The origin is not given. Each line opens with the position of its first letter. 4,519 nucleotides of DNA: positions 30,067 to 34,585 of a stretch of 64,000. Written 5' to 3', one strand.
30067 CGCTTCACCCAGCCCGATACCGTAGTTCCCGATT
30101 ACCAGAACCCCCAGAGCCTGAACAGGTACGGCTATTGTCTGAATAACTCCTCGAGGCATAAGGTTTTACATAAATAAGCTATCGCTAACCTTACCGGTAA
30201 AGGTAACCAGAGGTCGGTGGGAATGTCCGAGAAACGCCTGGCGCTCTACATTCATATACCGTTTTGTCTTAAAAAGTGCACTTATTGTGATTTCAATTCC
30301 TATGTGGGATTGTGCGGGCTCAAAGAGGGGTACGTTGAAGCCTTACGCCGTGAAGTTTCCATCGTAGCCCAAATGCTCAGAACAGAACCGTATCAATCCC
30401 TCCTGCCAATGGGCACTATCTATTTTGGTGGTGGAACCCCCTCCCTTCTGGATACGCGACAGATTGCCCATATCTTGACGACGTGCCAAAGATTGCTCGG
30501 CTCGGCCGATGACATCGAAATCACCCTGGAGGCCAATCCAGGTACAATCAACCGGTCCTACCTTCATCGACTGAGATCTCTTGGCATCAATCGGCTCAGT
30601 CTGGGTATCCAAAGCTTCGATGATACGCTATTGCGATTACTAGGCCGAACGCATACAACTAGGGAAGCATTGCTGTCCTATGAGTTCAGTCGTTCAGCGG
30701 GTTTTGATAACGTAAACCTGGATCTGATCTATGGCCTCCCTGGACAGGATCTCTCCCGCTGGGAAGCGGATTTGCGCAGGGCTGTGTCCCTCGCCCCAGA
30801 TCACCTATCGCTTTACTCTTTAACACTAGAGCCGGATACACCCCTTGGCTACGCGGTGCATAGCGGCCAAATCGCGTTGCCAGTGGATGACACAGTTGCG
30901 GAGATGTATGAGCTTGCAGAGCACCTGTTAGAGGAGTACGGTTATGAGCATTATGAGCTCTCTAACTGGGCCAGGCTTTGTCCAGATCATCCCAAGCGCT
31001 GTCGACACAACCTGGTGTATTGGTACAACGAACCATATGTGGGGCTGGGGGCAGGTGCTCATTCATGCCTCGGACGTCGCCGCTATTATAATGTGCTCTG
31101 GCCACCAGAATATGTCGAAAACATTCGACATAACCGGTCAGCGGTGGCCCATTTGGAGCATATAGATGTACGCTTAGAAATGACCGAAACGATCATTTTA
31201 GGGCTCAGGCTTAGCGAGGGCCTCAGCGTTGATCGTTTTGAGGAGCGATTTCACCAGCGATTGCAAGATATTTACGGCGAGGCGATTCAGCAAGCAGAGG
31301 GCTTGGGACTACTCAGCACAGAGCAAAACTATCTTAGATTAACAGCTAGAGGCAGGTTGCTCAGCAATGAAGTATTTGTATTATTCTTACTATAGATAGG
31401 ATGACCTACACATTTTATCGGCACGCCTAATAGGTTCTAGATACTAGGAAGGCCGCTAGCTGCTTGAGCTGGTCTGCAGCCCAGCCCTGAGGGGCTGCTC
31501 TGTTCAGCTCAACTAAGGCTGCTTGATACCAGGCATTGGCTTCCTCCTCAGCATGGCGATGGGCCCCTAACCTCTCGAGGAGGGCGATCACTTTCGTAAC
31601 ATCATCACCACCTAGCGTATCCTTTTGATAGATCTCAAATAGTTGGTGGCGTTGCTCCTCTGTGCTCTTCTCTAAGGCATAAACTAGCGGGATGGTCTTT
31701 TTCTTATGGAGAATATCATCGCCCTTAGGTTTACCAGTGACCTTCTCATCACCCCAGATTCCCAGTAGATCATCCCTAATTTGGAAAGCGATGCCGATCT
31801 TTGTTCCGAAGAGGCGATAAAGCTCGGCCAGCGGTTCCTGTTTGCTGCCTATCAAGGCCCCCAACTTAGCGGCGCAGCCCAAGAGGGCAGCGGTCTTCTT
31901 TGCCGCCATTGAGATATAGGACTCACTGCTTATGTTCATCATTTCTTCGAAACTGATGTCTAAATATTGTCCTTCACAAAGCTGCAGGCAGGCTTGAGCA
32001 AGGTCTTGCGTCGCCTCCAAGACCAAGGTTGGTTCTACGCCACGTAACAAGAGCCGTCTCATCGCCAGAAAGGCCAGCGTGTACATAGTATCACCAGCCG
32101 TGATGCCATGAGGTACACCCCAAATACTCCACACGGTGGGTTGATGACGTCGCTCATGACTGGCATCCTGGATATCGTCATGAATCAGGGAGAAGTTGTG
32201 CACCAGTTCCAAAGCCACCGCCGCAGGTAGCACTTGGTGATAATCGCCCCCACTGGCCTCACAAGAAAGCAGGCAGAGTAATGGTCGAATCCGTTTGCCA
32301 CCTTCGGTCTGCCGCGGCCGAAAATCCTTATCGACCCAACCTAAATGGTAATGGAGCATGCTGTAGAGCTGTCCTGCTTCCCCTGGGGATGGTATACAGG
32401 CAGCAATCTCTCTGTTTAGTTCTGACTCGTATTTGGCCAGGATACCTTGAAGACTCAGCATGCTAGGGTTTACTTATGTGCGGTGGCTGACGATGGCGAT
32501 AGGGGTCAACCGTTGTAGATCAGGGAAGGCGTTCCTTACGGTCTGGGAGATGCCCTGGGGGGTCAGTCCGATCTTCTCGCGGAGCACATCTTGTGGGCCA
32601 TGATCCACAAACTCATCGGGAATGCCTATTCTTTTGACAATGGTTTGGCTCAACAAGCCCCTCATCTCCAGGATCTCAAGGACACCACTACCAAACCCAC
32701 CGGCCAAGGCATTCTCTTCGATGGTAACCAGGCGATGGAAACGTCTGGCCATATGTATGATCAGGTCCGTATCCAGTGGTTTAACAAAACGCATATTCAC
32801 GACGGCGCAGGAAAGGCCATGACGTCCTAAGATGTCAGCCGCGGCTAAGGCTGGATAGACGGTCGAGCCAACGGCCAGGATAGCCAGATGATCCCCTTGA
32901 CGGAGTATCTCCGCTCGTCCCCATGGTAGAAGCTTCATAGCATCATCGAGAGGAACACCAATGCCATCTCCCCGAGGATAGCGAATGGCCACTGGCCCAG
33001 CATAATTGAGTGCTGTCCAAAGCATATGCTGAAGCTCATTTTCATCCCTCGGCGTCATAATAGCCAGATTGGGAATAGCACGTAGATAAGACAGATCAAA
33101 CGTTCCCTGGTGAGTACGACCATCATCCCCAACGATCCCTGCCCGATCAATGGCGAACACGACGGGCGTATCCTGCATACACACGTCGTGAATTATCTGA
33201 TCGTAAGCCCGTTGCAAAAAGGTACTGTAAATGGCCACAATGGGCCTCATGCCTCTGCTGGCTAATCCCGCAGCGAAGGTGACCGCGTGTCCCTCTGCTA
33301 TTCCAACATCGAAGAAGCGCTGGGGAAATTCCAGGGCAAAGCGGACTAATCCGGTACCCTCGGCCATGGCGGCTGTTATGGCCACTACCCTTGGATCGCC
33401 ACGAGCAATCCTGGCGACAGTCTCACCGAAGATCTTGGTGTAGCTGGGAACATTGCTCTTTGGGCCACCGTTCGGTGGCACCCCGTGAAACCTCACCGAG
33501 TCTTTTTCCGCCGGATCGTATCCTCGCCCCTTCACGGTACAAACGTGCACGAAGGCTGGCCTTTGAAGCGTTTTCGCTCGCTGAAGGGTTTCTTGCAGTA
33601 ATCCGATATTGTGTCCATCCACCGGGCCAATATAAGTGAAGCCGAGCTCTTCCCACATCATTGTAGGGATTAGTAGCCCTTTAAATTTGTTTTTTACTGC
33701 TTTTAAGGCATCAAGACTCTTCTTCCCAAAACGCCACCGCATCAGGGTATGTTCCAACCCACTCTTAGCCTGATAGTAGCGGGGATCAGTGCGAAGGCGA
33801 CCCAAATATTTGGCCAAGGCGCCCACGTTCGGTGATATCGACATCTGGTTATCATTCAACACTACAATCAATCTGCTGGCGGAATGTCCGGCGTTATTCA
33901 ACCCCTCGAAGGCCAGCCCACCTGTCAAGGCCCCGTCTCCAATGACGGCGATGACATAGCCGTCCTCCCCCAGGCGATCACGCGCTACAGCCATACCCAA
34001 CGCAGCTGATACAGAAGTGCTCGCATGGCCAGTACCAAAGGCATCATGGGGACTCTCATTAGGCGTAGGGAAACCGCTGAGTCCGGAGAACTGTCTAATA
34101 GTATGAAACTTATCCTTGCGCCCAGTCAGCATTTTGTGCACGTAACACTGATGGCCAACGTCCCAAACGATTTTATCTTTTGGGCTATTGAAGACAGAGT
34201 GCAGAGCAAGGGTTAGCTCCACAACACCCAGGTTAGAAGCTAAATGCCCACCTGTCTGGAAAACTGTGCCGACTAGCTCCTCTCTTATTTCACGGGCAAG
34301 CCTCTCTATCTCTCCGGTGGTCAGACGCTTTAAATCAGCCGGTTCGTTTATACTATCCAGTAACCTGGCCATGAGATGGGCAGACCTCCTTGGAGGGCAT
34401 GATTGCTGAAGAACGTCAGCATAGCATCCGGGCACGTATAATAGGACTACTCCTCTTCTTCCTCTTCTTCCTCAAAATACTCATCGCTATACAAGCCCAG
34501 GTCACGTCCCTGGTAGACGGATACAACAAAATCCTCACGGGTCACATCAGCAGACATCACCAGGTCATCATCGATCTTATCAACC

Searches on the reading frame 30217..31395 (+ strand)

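Call 79: search_protein_families(library=pfam, proteins=[window:30217-31395:+], max_evalue=0.00001)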
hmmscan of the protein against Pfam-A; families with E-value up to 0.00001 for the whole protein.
window:30217-31395:+ (392 aa): 2 families
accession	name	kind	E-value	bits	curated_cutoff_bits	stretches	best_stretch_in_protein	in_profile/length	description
PF04055.27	Radical_SAM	-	3e-24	86.5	29.5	1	11-187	1-164/166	Radical SAM superfamily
PF06969.22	HemN_C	-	6.2e-17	61.9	24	1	322-382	7-67/67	HemN C-terminal domain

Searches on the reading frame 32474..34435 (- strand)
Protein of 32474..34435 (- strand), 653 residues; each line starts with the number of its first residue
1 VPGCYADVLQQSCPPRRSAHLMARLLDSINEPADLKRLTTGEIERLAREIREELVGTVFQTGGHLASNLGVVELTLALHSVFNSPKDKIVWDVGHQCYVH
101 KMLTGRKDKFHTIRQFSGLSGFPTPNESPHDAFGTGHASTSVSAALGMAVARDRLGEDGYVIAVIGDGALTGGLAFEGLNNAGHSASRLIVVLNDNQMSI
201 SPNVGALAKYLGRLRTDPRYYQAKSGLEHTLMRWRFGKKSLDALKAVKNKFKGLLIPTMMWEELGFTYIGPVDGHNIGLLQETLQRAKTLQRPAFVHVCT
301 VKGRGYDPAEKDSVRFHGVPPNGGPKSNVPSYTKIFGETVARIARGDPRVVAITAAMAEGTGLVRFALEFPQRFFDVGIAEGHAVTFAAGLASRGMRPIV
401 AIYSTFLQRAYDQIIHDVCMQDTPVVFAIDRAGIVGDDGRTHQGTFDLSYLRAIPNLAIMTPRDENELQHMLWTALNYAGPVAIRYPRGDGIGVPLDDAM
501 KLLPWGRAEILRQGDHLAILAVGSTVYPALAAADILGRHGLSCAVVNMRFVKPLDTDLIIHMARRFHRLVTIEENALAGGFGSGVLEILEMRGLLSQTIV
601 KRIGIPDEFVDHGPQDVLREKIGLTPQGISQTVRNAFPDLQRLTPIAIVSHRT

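Call 79: search_protein_families(library=pfam, proteins=[window:32474-34435:-], max_evalue=0.00001)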
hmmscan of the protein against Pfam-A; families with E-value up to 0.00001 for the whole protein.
window:32474-34435:- (653 aa): 4 families
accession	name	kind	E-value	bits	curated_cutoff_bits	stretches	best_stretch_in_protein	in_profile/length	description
PF13292.11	DXP_synthase_N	-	4.9e-121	403.6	21.2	1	26-300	1-274/274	1-deoxy-D-xylulose-5-phosphate synthase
PF02779.29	Transket_pyr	-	1.7e-50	171.5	27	1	331-489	4-170/174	Transketolase, pyrimidine binding domain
PF02780.25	Transketolase_C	-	3.8e-32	111.2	25.9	1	506-629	1-124/124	Transketolase, C-terminal domain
PF00456.26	Transketolase_N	-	1.3e-08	34.7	22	0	86-204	55-191/334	Transketolase, thiamine diphosphate binding domain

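Call 81: find_related_loci(query=window:32474-34435:-, collection=genome_contigs, flank=1000)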
Query window:32474-34435:- (653 aa) in genome_contigs; peptide patterns used: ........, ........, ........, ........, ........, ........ (x = any residue, [..] = any of these).
600 stretches matched a pattern (row limit reached: there are more); 596 encode a relative of the query (tblastn E <= 1e-3); the best 80 are kept; 80 distinct loci.
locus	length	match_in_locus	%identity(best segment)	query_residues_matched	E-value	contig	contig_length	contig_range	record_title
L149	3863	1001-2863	60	22-640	0e+0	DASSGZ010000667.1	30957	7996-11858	MAG TPA_asm: Chloroflexia bacterium isolate SMAG_U1046 k141_312399, whole genome shotgun sequence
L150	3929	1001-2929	58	16-650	0e+0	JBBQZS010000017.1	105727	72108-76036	MAG: Chloroflexia bacterium isolate Co_metawrap_2249 Cmw_2249_k141_2810538_length_105727_cov_34.9974, whole genome shotg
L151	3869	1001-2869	58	21-640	0e+0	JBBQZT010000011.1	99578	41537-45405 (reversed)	MAG: Chloroflexia bacterium isolate Co_metawrap_2250 Cmw_2250_k141_13874732_length_99578_cov_30.0000, whole genome shotg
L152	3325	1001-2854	58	25-637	0e+0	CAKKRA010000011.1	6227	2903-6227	Nitrospiria bacterium isolate Hainich-H32-bin128-1 genome assembly, contig: H32-bin128_1_Hain_PNK108_H32_02um_9795_lengt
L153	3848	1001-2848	59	21-631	0e+0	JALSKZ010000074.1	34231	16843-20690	MAG: Thermodesulfobacteriales bacterium isolate 355-202_metabat1_scaf2bin.030 355-202_scaffold_723_c1, whole genome shot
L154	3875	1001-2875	57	21-642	0e+0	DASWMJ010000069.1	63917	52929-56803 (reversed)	MAG TPA_asm: Chloroflexia bacterium isolate SMAG_U3384 k141_72272, whole genome shotgun sequence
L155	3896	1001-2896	56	4-634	0e+0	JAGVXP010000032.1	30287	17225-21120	Candidatus Woesearchaeota archaeon isolate RIFCSPHIGHO2_02_FULL_36_13 rifcsphigho2_02_scaffold_2510, whole genome shotgu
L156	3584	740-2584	58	22-631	0e+0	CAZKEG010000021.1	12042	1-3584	MAG TPA_asm: uncultured Thermodesulfobacteriota bacterium isolate SRP338002_co1_218 genome assembly, contig: NODE_4963_l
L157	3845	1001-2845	56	26-635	0e+0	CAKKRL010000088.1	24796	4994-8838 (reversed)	Thermodesulfovibrionia bacterium isolate Hainich-H51-bin227-1 genome assembly, contig: H51-bin227_1_Hain_H51_02um_R1_737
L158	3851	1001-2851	58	22-632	0e+0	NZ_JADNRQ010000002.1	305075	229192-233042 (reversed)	Desulfallas sp. Bu1-1 NODE_2_length_305075_cov_49.106595, whole genome shotgun sequence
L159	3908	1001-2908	59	13-644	0e+0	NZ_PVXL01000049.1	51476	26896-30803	Neomoorella stamsii strain DSM 26217 MOST_contig000049, whole genome shotgun sequence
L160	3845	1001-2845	56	21-629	0e+0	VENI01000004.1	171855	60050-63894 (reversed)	MAG: Bacillota bacterium isolate MES5 c_000000000096, whole genome shotgun sequence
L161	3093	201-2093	55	25-648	0e+0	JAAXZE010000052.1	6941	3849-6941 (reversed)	MAG: Clostridia bacterium isolate AS01afH2WH_13 10297_AS01, whole genome shotgun sequence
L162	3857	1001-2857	56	22-632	0e+0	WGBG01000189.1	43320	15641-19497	MAG: Deltaproteobacteria bacterium isolate S144_17 k151_68858, whole genome shotgun sequence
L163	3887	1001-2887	55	17-640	0e+0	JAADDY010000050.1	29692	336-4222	MAG: Thermodesulfobacteriota bacterium isolate L_MetaBat.13 contig-127_1111, whole genome shotgun sequence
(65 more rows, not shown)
